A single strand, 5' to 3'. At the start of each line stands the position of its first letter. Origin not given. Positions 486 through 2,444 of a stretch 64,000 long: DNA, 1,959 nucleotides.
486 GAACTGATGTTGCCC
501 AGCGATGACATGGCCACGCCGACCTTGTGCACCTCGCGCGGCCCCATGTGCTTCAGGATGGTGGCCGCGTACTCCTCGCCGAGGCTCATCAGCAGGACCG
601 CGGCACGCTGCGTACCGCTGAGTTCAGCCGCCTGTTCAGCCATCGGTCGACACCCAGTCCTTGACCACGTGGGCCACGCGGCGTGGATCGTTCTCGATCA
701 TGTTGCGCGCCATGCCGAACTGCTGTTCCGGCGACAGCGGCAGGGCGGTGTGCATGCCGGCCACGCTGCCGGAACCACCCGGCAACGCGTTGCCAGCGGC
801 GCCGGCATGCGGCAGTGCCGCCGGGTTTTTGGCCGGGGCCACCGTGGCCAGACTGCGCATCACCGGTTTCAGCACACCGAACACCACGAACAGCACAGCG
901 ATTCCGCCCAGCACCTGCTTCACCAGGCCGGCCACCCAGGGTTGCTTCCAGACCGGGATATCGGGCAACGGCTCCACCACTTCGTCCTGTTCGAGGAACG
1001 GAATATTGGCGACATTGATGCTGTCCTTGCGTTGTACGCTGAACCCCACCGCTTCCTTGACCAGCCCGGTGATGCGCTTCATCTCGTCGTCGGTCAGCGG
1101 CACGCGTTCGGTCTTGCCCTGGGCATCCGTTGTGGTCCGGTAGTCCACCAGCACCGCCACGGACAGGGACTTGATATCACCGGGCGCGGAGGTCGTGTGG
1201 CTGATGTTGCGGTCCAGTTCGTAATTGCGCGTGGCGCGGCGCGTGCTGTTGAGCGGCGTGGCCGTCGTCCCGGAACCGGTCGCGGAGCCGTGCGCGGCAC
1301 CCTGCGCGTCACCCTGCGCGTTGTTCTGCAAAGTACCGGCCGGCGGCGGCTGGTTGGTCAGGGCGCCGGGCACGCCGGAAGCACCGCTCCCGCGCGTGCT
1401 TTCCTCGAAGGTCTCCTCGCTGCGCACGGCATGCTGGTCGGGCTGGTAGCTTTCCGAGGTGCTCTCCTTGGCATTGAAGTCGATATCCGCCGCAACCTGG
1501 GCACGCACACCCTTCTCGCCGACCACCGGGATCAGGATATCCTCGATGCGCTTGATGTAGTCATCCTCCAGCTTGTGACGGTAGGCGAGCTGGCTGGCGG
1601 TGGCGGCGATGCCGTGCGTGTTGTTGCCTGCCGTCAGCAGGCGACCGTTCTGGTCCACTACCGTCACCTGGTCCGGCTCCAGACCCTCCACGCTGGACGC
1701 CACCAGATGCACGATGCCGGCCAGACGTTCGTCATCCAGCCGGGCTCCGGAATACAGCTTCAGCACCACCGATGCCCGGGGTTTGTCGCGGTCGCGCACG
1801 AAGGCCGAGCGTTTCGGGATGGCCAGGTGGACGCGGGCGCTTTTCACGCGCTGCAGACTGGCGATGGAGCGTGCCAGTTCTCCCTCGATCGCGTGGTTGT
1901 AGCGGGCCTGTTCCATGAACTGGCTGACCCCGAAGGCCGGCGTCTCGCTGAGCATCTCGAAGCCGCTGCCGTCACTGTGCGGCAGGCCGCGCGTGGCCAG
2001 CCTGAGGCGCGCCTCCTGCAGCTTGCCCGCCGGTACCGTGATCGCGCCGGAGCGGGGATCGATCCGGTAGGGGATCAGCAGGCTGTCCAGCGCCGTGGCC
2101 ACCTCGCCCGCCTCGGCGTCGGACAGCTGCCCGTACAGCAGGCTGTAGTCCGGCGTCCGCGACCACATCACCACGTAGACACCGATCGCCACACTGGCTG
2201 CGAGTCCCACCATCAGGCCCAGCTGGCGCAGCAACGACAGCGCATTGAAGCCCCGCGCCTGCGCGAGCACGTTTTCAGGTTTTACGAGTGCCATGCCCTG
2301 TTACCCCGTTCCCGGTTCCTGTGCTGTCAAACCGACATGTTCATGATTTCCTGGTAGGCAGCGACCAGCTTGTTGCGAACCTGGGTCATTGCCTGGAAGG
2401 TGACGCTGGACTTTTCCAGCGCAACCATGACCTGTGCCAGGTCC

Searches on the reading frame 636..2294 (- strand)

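Call 23: search_protein_families(library=pfam, proteins=[window:636-2294:-], max_evalue=0.000001)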
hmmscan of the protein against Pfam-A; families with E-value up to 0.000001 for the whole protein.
window:636-2294:- (552 aa): 2 families
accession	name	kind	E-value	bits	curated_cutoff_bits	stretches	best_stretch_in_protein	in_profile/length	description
PF01514.23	YscJ_FliF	-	1.2e-64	217.9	24.4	1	46-221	2-178/179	Secretory protein of YscJ/FliF family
PF08345.17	YscJ_FliF_C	-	5.3e-46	157.1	23.8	1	254-433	1-147/147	Flagellar M-ring protein C-terminal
